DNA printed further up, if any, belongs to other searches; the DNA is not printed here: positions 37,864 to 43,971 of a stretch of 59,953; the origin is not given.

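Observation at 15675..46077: Three giant T9SS cargo genes (1751, 1570 and 5387 codons) form a ~30 kb surface-protein locus around one receiver/PPDK_N gene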

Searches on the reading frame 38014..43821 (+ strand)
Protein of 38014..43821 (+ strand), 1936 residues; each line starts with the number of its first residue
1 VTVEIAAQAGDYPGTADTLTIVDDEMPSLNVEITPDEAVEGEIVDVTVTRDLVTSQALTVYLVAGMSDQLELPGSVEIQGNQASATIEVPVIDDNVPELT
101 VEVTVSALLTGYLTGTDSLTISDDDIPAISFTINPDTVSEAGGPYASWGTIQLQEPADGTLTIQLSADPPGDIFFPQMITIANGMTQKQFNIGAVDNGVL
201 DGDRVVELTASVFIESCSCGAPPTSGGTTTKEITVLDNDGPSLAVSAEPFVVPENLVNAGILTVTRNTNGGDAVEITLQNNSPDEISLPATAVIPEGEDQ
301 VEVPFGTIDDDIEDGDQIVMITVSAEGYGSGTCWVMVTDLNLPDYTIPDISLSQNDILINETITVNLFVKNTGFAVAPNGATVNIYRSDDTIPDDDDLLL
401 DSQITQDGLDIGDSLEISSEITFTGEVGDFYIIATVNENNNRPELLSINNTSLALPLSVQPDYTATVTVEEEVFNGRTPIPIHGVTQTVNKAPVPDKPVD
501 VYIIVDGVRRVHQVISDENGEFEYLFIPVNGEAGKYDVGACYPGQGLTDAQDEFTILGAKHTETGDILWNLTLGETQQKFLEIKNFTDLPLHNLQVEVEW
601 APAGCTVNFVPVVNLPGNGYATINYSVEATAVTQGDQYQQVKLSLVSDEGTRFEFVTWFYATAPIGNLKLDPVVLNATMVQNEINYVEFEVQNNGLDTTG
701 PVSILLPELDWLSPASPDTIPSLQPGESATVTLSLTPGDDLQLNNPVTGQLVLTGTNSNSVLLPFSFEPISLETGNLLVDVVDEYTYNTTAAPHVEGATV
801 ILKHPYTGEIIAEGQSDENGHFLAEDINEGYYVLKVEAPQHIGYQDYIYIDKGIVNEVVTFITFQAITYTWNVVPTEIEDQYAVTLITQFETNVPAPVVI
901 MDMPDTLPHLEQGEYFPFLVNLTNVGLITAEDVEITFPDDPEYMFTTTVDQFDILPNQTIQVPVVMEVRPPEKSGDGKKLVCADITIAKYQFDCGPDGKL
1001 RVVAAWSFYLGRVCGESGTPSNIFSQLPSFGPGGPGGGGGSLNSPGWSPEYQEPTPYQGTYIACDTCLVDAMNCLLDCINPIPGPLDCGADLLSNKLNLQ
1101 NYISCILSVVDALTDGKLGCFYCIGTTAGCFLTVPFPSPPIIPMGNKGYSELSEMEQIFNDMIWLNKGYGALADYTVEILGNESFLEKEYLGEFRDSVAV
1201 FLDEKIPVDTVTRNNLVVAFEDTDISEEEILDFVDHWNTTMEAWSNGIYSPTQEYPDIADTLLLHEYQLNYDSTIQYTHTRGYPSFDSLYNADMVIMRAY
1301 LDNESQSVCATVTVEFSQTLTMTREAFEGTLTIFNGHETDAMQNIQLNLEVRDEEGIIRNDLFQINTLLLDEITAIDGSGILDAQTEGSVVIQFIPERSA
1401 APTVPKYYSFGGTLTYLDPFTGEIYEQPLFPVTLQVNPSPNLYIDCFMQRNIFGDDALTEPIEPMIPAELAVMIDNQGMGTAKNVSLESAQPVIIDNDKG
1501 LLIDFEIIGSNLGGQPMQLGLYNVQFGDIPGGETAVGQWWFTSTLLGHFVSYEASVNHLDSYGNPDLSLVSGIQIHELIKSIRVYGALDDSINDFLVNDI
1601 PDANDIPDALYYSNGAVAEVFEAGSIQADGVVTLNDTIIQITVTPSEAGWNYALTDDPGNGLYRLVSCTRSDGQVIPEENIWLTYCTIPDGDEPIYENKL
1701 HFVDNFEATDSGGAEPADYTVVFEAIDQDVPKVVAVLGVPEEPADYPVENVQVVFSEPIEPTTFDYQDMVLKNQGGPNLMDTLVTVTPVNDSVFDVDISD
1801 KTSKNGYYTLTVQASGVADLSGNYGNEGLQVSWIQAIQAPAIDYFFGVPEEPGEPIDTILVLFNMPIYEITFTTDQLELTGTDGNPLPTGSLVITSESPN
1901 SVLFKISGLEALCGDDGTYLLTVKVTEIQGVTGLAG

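Call 87: search_protein_families(library=pfam, proteins=[window:38014-43821:+], max_evalue=1)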
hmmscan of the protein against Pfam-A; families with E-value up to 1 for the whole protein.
window:38014-43821:+ (1936 aa): 10 families
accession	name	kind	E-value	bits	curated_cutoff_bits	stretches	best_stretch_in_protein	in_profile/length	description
PF07705.17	CARDB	-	2.7e-10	40.8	22.7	2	343-451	2-98/101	CARDB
PF13205.12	Big_5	-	7e-07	30.4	23.6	1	1746-1823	19-93/105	Bacterial Ig-like domain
PF10633.15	NPCBM_assoc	-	2.9e-06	27.8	24.4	1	687-740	9-63/78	NPCBM-associated, NEW3 domain of alpha-galactosidase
PF13620.12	CarboxypepD_reg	-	2.3e-05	25.1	32.3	1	795-841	14-59/82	Carboxypeptidase regulatory-like domain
PF06280.18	fn3_5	-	0.009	17.1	27.6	1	723-765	66-111/112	Fn3-like domain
PF09430.16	EMC7_beta-sandw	-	0.029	15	26.6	1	795-845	7-54/122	ER membrane protein complex subunit 7, beta-sandwich domain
PF13715.12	CarbopepD_reg_2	-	0.066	13.7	32.2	0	793-846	12-57/88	CarboxypepD_reg-like domain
PF14310.12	Fn3-like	-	0.13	12.9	25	1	722-753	28-58/71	Fibronectin type III-like domain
PF17210.9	SdrD_B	-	0.14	12.8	29.7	1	793-842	22-70/112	SdrD B-like domain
PF23861.1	Ribophorin_II_2nd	-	0.53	10.9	23.4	0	1790-1825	61-98/105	Ribophorin II second domain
